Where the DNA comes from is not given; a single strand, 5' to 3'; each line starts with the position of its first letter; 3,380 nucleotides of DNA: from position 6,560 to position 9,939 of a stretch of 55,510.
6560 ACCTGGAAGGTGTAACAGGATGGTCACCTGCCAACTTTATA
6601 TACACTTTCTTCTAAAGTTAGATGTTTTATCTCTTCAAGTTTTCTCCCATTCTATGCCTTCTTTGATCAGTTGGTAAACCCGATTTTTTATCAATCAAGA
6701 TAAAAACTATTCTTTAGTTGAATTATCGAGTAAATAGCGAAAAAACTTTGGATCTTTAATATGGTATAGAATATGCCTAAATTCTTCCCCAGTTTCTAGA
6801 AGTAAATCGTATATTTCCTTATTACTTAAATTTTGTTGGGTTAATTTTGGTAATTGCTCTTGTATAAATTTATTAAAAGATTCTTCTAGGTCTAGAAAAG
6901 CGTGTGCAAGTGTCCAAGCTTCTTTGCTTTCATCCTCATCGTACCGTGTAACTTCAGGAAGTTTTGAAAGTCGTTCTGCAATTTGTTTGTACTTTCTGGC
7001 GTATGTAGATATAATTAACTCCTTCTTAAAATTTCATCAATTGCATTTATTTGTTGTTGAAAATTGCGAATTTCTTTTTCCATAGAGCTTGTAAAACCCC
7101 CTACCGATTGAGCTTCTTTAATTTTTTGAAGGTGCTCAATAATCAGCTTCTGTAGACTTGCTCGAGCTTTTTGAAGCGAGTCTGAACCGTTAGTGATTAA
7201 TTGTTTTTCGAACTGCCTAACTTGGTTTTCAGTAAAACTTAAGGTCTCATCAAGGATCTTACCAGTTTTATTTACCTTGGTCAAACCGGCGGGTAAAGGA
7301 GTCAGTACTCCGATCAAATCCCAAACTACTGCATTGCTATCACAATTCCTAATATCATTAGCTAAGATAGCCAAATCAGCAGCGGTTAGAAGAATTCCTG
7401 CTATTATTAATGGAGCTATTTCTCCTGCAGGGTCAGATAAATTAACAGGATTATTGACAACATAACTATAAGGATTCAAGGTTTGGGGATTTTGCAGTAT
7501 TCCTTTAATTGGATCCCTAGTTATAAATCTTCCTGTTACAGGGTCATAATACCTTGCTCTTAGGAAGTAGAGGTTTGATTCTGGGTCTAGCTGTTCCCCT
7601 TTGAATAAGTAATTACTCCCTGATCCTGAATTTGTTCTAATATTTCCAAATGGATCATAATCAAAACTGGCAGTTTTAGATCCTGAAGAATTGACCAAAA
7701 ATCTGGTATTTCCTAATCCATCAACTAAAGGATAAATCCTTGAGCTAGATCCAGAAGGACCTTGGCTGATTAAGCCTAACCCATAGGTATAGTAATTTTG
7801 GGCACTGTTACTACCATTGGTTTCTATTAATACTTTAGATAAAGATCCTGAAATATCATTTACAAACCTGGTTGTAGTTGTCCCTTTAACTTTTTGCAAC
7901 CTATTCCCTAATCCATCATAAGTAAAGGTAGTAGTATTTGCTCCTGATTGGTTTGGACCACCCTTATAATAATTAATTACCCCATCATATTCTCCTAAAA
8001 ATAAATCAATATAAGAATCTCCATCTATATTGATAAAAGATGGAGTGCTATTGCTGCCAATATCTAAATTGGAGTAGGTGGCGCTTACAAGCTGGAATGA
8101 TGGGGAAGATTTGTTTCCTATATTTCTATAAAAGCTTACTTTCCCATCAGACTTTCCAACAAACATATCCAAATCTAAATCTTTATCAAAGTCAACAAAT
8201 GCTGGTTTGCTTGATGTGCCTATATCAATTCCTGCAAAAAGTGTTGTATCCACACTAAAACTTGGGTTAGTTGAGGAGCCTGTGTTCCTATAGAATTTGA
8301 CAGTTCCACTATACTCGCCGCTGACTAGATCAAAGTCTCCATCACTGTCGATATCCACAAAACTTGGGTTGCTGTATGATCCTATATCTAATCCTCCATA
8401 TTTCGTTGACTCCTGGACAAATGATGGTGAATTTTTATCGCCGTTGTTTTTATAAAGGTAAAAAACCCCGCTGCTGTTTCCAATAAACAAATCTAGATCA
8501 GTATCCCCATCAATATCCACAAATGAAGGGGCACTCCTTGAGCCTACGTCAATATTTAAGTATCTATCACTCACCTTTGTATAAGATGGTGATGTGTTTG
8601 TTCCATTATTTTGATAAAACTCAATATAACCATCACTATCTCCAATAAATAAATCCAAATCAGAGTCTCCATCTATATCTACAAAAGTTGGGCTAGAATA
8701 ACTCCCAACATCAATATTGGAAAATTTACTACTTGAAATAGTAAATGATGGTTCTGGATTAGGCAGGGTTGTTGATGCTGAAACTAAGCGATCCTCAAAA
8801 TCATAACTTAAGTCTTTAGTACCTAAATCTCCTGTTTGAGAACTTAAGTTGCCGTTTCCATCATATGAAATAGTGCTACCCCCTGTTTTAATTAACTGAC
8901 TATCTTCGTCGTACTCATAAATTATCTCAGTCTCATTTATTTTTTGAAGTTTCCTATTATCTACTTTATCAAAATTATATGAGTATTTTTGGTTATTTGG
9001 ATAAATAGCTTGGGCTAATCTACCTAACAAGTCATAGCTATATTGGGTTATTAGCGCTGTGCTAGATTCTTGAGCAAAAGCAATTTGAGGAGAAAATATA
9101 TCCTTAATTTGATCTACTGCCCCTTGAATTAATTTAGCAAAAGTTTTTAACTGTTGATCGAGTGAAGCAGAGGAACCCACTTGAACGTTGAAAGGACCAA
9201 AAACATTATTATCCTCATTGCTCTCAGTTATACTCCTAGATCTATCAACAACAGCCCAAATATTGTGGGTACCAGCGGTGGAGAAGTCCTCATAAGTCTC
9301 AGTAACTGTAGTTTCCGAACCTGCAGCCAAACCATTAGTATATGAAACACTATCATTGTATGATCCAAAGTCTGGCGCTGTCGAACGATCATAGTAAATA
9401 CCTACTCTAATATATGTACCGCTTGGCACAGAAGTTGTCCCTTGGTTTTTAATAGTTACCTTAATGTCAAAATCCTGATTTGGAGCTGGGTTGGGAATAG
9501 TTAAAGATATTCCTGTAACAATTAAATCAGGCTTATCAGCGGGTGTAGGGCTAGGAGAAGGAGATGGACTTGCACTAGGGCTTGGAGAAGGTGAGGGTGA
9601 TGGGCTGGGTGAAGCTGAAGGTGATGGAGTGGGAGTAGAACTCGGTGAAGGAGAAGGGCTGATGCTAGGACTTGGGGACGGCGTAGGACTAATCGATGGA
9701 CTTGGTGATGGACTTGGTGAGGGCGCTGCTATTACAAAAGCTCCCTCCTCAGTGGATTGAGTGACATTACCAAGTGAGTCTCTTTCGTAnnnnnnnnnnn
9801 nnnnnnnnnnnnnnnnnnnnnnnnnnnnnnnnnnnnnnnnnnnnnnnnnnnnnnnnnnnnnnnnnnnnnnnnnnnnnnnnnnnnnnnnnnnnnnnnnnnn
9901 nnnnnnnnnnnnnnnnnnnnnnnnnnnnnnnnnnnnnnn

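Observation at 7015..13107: Rhs-1 has an interrupted architecture: Pro/Ser linker, CARDB-like module and a six-unit FG-GAP block inserted between the YD shell and the Rhs core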

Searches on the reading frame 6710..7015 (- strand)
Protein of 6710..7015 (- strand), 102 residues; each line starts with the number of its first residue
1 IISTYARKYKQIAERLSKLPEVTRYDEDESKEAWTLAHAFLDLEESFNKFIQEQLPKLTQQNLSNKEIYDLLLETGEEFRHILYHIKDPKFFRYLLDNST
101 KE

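Call 81: search_protein_families(library=pfam, proteins=[window:6710-7015:-], max_evalue=1)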
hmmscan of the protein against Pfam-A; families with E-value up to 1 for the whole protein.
seq(102 aa): 5 families
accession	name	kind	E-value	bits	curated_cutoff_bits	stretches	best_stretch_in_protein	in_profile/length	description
PF12896.12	ANAPC4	-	0.036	14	23.1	1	2-73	10-81/203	Anaphase-promoting complex, cyclosome, subunit 4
PF22482.2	AsnC_trans_reg_3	-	0.037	14.6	24.4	1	5-57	20-70/95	PF0864 C-terminal dimeric alpha+beta barrel domain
PF19191.5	HEF_HK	-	0.046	14.7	24.1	1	7-50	15-58/67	HEF_HK domain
PF07553.16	Lipoprotein_Ltp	-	0.073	13.7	23.2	1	60-80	16-37/48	Host cell surface-exposed lipoprotein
PF08223.16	PaaX_C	-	0.1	13.4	22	0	42-94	5-59/91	PaaX-like protein C-terminal domain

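Call 82: find_homologous_proteins(query=window:6710-7015:-, max_evalue=0.001)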
Query seq(102 aa) (102 aa): 193 proteins with E <= 0.001 among 196 candidates; the best 120 are listed.
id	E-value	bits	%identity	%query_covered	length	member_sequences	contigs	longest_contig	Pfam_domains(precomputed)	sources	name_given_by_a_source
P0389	2.0e-39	151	74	93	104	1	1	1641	-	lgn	-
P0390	2.5e-36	142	64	98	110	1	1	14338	-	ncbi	-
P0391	2.6e-35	138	66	93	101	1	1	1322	-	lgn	-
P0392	1.3e-33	133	63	92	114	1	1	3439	-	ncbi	-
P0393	1.3e-33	133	65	86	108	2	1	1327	-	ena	-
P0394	1.6e-33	133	70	84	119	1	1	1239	-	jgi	jgi:hypothetical protein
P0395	3.6e-33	131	62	96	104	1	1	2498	-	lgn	-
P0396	4.4e-33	131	70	84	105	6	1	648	-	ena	-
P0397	2.5e-32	129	64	86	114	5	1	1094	-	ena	-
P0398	2.6e-32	129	69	85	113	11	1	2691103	-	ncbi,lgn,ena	-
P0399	2.7e-32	129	62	92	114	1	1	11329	-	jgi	jgi:hypothetical protein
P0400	2.8e-32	129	68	85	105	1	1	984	-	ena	-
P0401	3.7e-32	128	64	92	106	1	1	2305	-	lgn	-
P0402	6.1e-32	127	60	97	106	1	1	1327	-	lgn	-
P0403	8.8e-32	127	61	94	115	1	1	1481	-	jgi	jgi:hypothetical protein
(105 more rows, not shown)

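Call 84: find_encoding_contigs(protein=P0390, flank=7000, max_places=1)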
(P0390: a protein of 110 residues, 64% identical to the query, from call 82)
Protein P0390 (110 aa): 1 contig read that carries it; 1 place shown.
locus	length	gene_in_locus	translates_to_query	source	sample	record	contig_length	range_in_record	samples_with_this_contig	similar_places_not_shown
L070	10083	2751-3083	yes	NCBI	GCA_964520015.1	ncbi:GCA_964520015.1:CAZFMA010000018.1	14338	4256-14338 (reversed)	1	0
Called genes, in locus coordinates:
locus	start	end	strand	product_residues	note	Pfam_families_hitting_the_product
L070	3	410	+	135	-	?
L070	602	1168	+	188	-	-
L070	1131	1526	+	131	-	-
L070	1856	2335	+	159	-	-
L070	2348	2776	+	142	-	-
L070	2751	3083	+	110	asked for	-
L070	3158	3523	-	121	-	-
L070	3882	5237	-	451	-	-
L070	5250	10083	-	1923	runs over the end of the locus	-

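Call 85: find_encoding_contigs(protein=P0398, flank=5000, max_places=2)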
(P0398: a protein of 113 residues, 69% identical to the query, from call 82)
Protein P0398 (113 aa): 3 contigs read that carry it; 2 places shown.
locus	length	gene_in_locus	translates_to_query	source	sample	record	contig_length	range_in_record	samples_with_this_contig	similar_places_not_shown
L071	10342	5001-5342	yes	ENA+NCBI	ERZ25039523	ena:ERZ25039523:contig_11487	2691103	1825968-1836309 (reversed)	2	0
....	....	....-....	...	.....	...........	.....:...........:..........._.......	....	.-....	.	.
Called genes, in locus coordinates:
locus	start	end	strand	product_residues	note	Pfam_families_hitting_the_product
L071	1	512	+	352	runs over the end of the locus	PF00296:Bac_luciferase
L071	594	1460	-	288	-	PF00486:Trans_reg_C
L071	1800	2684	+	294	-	-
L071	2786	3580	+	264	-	PF01066:CDP-OH_P_transf (faint)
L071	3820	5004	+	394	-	-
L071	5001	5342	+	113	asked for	-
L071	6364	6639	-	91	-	-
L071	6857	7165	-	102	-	-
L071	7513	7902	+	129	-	PF00903:Glyoxalase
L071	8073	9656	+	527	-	PF00144:Beta-lactamase, PF11954:DUF3471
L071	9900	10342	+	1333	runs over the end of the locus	PF13620:CarboxypepD_reg, PF25183:OMP_b-brl_4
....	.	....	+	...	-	?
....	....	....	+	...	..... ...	-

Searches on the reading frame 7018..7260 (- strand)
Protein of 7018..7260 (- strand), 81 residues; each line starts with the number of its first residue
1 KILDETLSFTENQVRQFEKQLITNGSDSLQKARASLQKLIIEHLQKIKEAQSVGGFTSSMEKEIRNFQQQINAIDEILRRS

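Call 81: search_protein_families(library=pfam, proteins=[window:7018-7260:-], max_evalue=1)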
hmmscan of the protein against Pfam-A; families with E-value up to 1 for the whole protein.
window:7018-7260:- (81 aa): 11 families
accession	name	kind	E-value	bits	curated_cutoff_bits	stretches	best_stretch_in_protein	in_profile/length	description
PF01813.22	ATP-synt_D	-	0.028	14.7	25.7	1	13-77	104-164/196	ATP synthase subunit D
PF03127.19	GAT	-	0.033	14.9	31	1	1-42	5-46/77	GAT domain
PF04778.17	LMP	-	0.042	14.2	26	1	11-78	24-85/158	LMP repeated region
PF20892.2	SidC_lipid-bd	-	0.043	14.2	27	1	26-76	63-117/127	SidC, lipid-binding domain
PF10057.14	MpsC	-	0.049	14.1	23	1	11-47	42-80/111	Na+-translocating membrane potential-generating system (MpsC)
PF12325.13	TMF_TATA_bd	-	0.072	13.7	29.1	1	12-78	19-87/115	TATA element modulatory factor 1 TATA binding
PF17675.6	APG6_N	-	0.088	13.7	45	1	16-76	34-95/132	Apg6 coiled-coil region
PF08702.15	Fib_alpha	-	0.098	13.3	29.9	1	11-73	67-127/143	Fibrinogen alpha/beta chain family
PF04799.18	Fzo_mitofusin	-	0.13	12.2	27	1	40-80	95-137/161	fzo-like conserved region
PF12135.13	Plasmo_rep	-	0.28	11.5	23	0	62-77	4-19/25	Plasmodium repeat family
PF01471.23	PG_binding_1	-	0.34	11.6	23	0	53-70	23-40/57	Putative peptidoglycan binding domain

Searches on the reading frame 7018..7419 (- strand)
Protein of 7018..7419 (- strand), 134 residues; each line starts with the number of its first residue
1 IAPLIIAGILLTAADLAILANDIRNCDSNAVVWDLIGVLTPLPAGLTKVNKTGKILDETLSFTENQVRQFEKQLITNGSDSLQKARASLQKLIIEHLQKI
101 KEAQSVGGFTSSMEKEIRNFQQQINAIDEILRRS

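Call 28: search_protein_families(library=pfam, proteins=[window:7018-7419:-], max_evalue=0.01)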
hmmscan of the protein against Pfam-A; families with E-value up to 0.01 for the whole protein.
window:7018-7419:- (134 aa): 1 family
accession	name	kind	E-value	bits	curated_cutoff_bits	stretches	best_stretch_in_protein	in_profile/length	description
PF04100.18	Vps53_N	-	0.0083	15.6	26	1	36-128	9-97/372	Vps53, N-terminal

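Call 74: search_protein_families(library=ncbifam, proteins=[window:7018-7419:-], max_evalue=0.01)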
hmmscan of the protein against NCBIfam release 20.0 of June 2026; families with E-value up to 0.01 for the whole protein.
window:7018-7419:- (134 aa): 0 families

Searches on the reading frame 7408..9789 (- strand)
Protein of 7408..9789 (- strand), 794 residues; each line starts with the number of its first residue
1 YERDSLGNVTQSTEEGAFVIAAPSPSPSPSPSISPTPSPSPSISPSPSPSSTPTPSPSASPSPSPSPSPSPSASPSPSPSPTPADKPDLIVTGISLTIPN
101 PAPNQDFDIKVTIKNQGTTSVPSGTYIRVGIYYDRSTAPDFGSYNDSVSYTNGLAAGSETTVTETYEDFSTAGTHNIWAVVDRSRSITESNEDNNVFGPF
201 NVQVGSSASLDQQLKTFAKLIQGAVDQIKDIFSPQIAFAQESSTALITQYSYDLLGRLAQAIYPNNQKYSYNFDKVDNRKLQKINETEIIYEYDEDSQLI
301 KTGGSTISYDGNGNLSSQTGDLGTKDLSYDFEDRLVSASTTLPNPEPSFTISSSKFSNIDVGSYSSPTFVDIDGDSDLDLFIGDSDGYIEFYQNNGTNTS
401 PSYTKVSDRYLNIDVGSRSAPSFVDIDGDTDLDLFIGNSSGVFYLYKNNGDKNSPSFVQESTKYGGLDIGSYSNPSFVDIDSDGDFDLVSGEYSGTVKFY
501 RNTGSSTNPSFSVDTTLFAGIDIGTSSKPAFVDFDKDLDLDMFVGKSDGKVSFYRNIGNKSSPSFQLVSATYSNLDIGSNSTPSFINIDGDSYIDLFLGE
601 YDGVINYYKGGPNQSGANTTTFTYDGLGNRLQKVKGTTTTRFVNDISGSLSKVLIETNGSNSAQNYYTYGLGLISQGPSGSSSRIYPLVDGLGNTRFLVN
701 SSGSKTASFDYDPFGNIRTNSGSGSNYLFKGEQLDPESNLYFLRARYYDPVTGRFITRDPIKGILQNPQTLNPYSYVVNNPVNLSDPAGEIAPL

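Call 23: search_solved_structures(query=window:7408-9789:-, max_evalue=0.001)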
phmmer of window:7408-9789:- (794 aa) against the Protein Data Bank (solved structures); distinct sequences matched with E-value up to 0.001: 16.
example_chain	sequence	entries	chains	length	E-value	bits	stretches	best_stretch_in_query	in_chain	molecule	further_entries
8zvk_A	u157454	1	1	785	3.9e-22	81.9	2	23-88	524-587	AaBgIC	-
8qja_A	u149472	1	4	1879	1.2e-13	53.8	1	711-789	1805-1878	Putative type VI secretion system YD repeat-containing Rhs element Vgr protein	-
8h8a_A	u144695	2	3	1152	8.5e-13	51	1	619-789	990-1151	Putative Rhs-family protein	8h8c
8h8b_A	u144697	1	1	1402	2.7e-12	49.3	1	619-789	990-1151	Putative Rhs-family protein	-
9on3_A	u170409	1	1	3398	2.9e-12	49.2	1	685-792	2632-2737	SGS4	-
8fjp_A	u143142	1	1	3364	3.3e-11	45.7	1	683-792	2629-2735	salivary gland surface protein 1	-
8cp6_B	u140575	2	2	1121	5.4e-09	38.4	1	727-789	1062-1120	Toxin protein Tse5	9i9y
7q97_A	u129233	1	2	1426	8.2e-06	27.9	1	724-791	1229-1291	Rhs family protein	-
8qjc_A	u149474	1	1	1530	1.8e-05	26.8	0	724-789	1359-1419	T6SS-associated Rhs core and toxin domain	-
8qjd_A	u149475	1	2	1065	6.4e-05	24.9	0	724-789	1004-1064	Salmonella bongori Rhs core domain (residues 360-1420)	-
8qjb_A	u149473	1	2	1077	6.6e-05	24.9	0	724-789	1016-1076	T6SS-associated Rhs core domain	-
4igl_B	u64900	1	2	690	0.00013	24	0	728-789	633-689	YenC2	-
9c4k_Q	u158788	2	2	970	0.00015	23.7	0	728-793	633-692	Toxin subunit YenC2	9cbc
6l7i_G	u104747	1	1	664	0.00021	23.3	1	690-789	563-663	TccC2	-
8uy4_A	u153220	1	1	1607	0.00021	23.2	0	723-789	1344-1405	Tse15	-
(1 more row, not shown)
